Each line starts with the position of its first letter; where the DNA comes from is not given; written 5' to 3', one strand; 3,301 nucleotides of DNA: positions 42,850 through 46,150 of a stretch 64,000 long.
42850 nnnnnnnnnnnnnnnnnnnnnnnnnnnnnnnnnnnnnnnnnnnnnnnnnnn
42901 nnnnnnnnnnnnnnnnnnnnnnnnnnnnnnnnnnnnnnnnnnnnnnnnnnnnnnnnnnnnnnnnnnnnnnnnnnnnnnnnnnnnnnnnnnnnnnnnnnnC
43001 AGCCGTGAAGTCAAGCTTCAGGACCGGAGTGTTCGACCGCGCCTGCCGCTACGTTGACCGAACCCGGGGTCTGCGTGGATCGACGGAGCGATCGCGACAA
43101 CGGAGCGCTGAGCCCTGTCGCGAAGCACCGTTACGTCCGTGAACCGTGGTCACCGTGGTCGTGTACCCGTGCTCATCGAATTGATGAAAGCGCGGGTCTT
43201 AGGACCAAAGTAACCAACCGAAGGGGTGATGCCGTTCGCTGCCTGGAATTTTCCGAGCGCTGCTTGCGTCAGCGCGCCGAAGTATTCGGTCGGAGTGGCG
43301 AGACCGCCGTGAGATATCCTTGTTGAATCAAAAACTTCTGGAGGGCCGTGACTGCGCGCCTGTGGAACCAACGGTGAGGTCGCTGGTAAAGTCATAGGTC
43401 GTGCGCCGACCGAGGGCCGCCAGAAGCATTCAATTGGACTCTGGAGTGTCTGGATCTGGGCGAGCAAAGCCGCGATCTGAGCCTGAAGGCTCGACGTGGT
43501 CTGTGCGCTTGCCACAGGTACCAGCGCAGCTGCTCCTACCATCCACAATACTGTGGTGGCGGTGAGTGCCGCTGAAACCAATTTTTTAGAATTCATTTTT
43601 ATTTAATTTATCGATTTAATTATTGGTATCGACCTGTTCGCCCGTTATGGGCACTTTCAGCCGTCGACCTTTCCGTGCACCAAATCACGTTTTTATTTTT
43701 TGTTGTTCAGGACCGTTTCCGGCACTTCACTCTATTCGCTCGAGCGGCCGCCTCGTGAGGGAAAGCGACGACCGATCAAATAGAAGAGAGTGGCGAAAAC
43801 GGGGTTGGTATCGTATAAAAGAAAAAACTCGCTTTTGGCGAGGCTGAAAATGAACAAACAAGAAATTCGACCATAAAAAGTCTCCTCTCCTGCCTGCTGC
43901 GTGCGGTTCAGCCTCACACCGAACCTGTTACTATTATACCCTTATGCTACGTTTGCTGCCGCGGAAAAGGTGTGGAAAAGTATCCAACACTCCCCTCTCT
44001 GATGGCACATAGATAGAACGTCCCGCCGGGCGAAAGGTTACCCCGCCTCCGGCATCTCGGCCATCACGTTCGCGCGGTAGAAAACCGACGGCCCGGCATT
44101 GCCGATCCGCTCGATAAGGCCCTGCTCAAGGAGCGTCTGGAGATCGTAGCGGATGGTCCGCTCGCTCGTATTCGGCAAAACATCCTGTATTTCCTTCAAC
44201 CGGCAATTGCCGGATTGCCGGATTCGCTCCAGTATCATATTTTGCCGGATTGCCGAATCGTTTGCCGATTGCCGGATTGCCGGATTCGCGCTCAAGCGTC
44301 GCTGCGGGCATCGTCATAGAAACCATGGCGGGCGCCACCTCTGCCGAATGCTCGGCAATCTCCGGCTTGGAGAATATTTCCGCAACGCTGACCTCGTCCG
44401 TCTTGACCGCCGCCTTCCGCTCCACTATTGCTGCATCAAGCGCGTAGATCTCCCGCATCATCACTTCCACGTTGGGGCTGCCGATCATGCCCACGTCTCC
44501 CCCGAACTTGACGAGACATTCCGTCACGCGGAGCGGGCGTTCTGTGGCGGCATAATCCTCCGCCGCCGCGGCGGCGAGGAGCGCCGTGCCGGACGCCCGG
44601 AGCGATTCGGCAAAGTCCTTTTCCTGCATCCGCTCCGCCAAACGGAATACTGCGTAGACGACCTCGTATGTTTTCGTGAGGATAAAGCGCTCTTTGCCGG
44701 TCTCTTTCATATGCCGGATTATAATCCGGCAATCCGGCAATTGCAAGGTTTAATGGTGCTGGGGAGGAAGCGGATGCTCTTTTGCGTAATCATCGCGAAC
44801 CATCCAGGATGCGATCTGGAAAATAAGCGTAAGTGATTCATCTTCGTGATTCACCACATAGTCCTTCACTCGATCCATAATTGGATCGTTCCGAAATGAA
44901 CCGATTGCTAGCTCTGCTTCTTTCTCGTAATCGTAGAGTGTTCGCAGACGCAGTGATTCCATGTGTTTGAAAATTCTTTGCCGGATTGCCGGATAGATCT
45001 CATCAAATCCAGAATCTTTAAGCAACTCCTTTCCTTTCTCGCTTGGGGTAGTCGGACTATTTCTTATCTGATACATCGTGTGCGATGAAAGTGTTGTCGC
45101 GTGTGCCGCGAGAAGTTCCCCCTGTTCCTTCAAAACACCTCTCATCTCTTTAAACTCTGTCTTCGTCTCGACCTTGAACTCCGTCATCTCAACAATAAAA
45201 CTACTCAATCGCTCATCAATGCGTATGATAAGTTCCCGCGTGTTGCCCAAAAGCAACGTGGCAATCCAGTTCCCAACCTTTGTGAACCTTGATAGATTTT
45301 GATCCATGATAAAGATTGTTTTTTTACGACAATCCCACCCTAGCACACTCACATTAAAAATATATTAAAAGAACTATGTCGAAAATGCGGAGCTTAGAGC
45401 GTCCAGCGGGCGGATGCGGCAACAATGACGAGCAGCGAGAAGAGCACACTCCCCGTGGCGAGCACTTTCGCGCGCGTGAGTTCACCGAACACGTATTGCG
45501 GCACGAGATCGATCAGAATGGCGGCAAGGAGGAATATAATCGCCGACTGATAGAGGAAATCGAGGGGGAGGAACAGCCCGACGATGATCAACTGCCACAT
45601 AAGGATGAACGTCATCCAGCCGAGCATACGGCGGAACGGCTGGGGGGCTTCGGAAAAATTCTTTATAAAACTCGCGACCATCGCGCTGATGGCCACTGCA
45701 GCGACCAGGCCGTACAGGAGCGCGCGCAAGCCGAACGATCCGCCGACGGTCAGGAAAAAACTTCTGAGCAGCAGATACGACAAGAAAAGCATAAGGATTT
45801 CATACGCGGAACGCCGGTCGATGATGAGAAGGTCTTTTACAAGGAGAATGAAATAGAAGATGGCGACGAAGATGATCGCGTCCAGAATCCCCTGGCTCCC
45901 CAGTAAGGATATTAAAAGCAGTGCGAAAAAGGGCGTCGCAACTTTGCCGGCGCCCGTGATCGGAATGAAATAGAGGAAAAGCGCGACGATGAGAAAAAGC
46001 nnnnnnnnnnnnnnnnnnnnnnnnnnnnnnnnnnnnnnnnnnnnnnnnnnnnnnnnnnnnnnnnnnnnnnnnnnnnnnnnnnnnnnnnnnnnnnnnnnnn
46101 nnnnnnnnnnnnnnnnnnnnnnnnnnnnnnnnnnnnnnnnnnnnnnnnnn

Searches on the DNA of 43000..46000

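Call 43: search_rna_families(source=window, start=43000, end=46000, threshold=evalue, max_evalue=0.1)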
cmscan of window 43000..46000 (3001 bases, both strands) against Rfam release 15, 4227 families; matches with E-value up to 0.1: 0.
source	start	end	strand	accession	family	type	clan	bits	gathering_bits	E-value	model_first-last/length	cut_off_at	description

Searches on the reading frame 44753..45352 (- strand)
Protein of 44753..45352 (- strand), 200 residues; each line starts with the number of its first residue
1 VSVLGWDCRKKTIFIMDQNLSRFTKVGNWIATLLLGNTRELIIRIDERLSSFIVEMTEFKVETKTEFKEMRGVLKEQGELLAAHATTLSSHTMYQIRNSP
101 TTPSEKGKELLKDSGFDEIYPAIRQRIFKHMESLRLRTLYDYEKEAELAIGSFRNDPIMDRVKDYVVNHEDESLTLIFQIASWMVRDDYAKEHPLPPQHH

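Call 9: search_protein_families(library=pfam, proteins=[window:44753-45352:-], max_evalue=1)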
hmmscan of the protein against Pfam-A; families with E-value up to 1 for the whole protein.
window:44753-45352:- (200 aa): 1 family
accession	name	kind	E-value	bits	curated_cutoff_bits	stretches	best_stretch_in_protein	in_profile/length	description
PF09823.15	DUF2357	-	0.017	14.8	23.3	1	41-113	15-87/251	Domain of unknown function (DUF2357)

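Call 10: search_protein_families(library=ncbifam, proteins=[window:44753-45352:-], max_evalue=1)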
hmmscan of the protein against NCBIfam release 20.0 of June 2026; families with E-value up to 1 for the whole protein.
window:44753-45352:- (200 aa): 1 family
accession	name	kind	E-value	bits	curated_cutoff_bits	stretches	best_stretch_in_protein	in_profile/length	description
NF010066.0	PRK13546.1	equivalog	0.028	13.8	320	1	8-77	191-259/264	teichoic acids export ABC transporter ATP-binding subunit TagH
